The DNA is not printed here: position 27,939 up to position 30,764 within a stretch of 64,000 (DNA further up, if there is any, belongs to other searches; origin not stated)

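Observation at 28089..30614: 841-aa fusion of an adenosine-deaminase-like domain to a SLOG/LOG-like Rossmann domain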

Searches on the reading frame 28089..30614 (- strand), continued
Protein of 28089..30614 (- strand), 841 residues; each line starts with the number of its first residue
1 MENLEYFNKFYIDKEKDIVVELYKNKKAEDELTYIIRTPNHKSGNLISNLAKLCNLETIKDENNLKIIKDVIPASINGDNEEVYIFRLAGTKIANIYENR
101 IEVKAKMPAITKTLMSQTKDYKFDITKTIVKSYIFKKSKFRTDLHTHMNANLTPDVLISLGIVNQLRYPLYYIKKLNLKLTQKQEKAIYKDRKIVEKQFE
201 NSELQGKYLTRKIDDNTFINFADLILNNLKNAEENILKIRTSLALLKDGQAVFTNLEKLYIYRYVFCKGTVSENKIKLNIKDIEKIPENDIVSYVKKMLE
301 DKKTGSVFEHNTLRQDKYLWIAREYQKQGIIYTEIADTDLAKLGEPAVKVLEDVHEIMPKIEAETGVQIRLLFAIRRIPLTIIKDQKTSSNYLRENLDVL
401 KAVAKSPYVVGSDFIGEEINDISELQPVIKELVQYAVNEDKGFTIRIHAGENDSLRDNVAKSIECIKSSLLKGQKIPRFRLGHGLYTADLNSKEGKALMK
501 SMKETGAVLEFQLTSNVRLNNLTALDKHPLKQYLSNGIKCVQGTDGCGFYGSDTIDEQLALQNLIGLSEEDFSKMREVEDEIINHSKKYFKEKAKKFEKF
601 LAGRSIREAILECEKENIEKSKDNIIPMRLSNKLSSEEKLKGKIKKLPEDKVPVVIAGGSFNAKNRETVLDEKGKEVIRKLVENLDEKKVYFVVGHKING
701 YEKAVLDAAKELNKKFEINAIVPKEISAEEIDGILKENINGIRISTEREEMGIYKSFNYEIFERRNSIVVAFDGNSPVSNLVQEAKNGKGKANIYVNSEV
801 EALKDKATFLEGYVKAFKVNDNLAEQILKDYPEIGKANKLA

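Call 17: find_related_loci(query=A1, collection=genome_contigs, flank=8000)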
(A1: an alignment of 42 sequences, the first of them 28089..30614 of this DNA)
Query A1 (841 aa) in genome_contigs; peptide patterns used: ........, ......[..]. (x = any residue, [..] = any of these).
600 stretches matched a pattern (row limit reached: there are more); 528 encode a relative of the query (tblastn E <= 1e-3); the best 80 are kept; 80 distinct loci.
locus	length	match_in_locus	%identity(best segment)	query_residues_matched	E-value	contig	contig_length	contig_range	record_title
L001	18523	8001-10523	88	1-841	0e+0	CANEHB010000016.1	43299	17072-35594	MAG TPA_asm: uncultured Clostridium sp. isolate SRR18439549_bin.19_metawrap_v1.3_MAG genome assembly, contig: NODE.317_l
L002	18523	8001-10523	88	1-841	0e+0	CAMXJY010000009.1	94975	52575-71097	MAG TPA_asm: uncultured Clostridium sp. isolate SRR14920930_bin.29_metawrap_v1.3_MAG genome assembly, contig: NODE.127_l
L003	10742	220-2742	88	1-841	0e+0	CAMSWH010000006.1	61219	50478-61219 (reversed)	MAG TPA_asm: uncultured Clostridium sp. isolate ERR9465716_bin.54_metawrap_v1.3_MAG genome assembly, contig: NODE.397_le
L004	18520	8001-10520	87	1-841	0e+0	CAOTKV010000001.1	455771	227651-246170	MAG TPA_asm: uncultured Clostridia bacterium isolate MGBC114438 genome assembly, contig: MGBC114438.1, whole genome shot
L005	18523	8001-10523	80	1-841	0e+0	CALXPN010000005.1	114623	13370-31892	MAG: uncultured Clostridia bacterium isolate BRZ_BB__bin97 genome assembly, contig: BRZ_BB__NODE_162_length_114623_cov_2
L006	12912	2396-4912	79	1-841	0e+0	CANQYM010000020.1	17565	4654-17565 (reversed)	MAG: uncultured Clostridia bacterium isolate Lapin-015__bin83 genome assembly, contig: Lapin-015__NODE_3000_length_17565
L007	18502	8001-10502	79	1-834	0e+0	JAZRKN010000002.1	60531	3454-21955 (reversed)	MAG: Candidatus Scatovivens sp. isolate T1900045446_YK20190137.MAGScoT_cleanbin_000010 SGB_7159_k141_2436634, whole geno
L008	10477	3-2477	81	15-840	0e+0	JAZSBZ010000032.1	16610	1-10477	MAG: Candidatus Scatovivens sp. isolate T1900044923_TS20190389.MAGScoT_cleanbin_000019 SGB_3362_k141_1826906, whole geno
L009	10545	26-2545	78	1-841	0e+0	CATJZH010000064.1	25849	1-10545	MAG: uncultured Clostridia bacterium isolate iMGMC-941_1678881729 genome assembly, contig: MegahitA5_17943, whole genome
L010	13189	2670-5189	78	1-841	0e+0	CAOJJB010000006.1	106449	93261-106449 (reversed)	MAG TPA_asm: uncultured Clostridium sp. isolate SRR17684636_bin.52_metawrap_v1.3_MAG genome assembly, contig: NODE.194_l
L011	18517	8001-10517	78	1-841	0e+0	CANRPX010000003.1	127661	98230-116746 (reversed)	MAG: uncultured Clostridia bacterium isolate Lapin-018__bin43 genome assembly, contig: Lapin-018__NODE_90_length_127661_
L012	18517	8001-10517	79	1-841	0e+0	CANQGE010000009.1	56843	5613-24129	MAG: uncultured Clostridia bacterium isolate Lapin-005__bin45 genome assembly, contig: Lapin-005__NODE_661_length_56843_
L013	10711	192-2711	76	1-841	0e+0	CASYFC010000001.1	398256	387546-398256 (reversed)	MAG: uncultured Clostridia bacterium isolate extra-ERR2136572.1_1677762953 genome assembly, contig: NODE_1_length_398256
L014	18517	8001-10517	77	1-841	0e+0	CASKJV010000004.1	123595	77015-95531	MAG: uncultured Clostridia bacterium isolate 2B-dyr24-06_101207.3_1677751166 genome assembly, contig: NODE_21_length_123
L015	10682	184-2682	75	1-836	0e+0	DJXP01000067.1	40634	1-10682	MAG TPA_asm: Clostridiales bacterium UBA7001 UBA7001_contig_26595, whole genome shotgun sequence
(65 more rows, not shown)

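Call 36: predict_structure(alignment_id=A1)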
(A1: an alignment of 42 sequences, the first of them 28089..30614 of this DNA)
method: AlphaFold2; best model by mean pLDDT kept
length: 841 residues; sequences in the alignment: 42
mean_pLDDT: 79.4   pTM: 0.75
mean pLDDT of the five models: 79.4, 78.4, 77.0, 73.5, 73.4
residues with pLDDT >= 90: 247; 70-90: 384; 50-70: 160; < 50: 50
segments of 3 or more residues with pLDDT < 50: 248-258, 378-388, 451-454, 515-522, 546-552, 838-841
pLDDT, mean of each block of 10 residues (from residue 1): 83 81 83 86 72 83 84 86 86 87 73 61 66 60 67 83 92 89 94 91 81 89 94 89 59 44 66 90 92 95 93 90 84 87 90 96 94 69 42 84 96 67 81 94 81 60 92 93 64 84 89 50 61 88 55 60 79 90 95 97 97 93 72 76 84 80 62 86 89 84 88 88 81 84 71 60 77 63 58 79 62 73 84 67 31
secondary structure, 60 per line:
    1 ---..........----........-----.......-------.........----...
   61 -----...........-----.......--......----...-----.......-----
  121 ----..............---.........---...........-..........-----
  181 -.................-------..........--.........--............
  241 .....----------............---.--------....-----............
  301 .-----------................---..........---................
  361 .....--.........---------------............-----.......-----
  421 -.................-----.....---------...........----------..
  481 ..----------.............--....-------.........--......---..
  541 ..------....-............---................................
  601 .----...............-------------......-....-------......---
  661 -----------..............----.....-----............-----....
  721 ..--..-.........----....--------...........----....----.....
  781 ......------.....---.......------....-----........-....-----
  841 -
elements in order (helices of 4 or more, strands of 3 or more residues): E4-13 E18-25 E31-37 H45-53 E58-60 E66-76 E82-88 E91-96 E101-103 H109-115 H125-138 E142-147 H154-164 E166-169 H170-175 H182-198 H206-215 E218-220 H221-226 H229-245 H256-267 H280-283 H289-301 H313-328 E332-337 H338-341 H345-365 E368-376 H392-403 E409-415 H422-438 E444-448 H458-468 E479-482 H493-505 E508-511 H519-527 H530-535 E539-542 H549-552 H554-565 H569-601 H606-620 H636-639 E652-657 H672-684 E690-694 H700-711 E717-722 H728-736 E741-744 H753-763 E768-771 H776-786 E793-797 H801-807 E814-817 H823-830

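Call 68: list_cluster_members(proteins=[P0001])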
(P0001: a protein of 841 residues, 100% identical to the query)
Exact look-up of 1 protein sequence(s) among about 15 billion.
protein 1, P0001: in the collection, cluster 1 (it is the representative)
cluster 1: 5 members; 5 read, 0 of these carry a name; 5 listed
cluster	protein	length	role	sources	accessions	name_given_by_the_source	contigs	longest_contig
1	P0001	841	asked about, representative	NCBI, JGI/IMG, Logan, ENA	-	-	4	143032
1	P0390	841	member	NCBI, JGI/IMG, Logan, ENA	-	-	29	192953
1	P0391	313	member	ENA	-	-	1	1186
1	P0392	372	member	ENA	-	-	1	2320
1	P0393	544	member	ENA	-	-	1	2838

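Call 77: find_related_loci(query=A3, collection=viral_contigs, flank=8000)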
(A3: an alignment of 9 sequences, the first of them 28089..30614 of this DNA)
Query A3 (841 aa) in viral_contigs; peptide patterns used: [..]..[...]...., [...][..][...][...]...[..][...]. (x = any residue, [..] = any of these).
36 stretches matched a pattern, but none encodes a relative of the query by tblastn (E <= 1e-3).

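Call 78: find_related_loci(query=A1, collection=viral_contigs, flank=8000)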
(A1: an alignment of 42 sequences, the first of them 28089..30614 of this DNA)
Query A1 (841 aa) in viral_contigs; peptide patterns used: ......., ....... (x = any residue, [..] = any of these).
51 stretches matched a pattern, but none encodes a relative of the query by tblastn (E <= 1e-3).

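Call 89: fold_search(model_id=the predicted structure, library=pdb)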
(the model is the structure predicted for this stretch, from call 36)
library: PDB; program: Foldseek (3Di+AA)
matches with E <= 10: 1373; with E <= 0.001: 49
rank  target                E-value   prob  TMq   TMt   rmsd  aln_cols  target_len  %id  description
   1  6n9m                  4.5e-09  1.00  0.28  0.66  10.0       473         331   15  Crystal Structure of Adenosine Deaminase from Salmonella typhimurium with Pentostatin (Deoxycoformycin) (released 2019-02-06)
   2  3ewd                  8.8e-09  1.00  0.30  0.64   8.2       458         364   16  Crystal structure of adenosine deaminase mutant (delta Asp172) from Plasmodium vivax in complex with MT-coformycin (released 2009-09-22)
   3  3ewc                  8.8e-09  1.00  0.30  0.65   8.4       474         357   18  Crystal Structure of adenosine deaminase from Plasmodial vivax in complex with MT-coformycin (released 2009-09-22)
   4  2qvn                  9.8e-09  1.00  0.31  0.65   8.1       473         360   18  Crystal structure of adenosine deaminase from Plasmodium vivax in complex with guanosine (released 2007-09-04)
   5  2pgf                  1.8e-08  1.00  0.30  0.64   8.4       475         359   17  Crystal structure of adenosine deaminase from Plasmodium vivax in complex with adenosine (released 2007-04-24)
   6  6ii7                  2.1e-08  1.00  0.29  0.63  10.3       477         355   16  Crystal structure of Plasmodium falciparum adenosine deaminase C27Q+L227I mutant co-complexed with Zn ion, hypoxanthine  (released 2019-05-01)
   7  6n91_A                2.7e-08  1.00  0.28  0.64  10.1       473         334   16  Crystal Structure of Adenosine Deaminase from Vibrio cholerae Complexed with Pentostatin (Deoxycoformycin) (released 2018-12-19)
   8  8qch_D                4.6e-08  1.00  0.25  0.54  11.3       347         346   19  Human Adenosine deaminase-like protein in complex with compound AT8001 (released 2024-07-31)
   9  2amx_B                5.9e-08  1.00  0.28  0.62  10.3       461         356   15  Crystal structure of Plasmodium Yoelii Adenosine deaminase (PY02076) (released 2005-09-20)
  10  2amx_A                5.9e-08  1.00  0.29  0.62   9.1       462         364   15  Crystal structure of Plasmodium Yoelii Adenosine deaminase (PY02076) (released 2005-09-20)
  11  9nte_C                6.5e-08  1.00  0.34  0.53  13.1       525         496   14  Helix pomatia AMP deaminase (HPAMPD) apoenzyme (released 2025-06-18)
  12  8qch_A                6.5e-08  1.00  0.24  0.54  12.1       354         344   19  Human Adenosine deaminase-like protein in complex with compound AT8001 (released 2024-07-31)
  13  8qch_H                7.2e-08  1.00  0.25  0.55   8.5       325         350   20  Human Adenosine deaminase-like protein in complex with compound AT8001 (released 2024-07-31)
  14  1add                  7.6e-08  1.00  0.29  0.64  10.4       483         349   13  A PRE-TRANSITION STATE MIMIC OF AN ENZYME: X-RAY STRUCTURE OF ADENOSINE DEAMINASE WITH BOUND 1-DEAZA-ADENOSINE AND ZINC- (released 1994-01-31)
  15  8qch_G                8.4e-08  1.00  0.25  0.55  11.2       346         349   19  Human Adenosine deaminase-like protein in complex with compound AT8001 (released 2024-07-31)
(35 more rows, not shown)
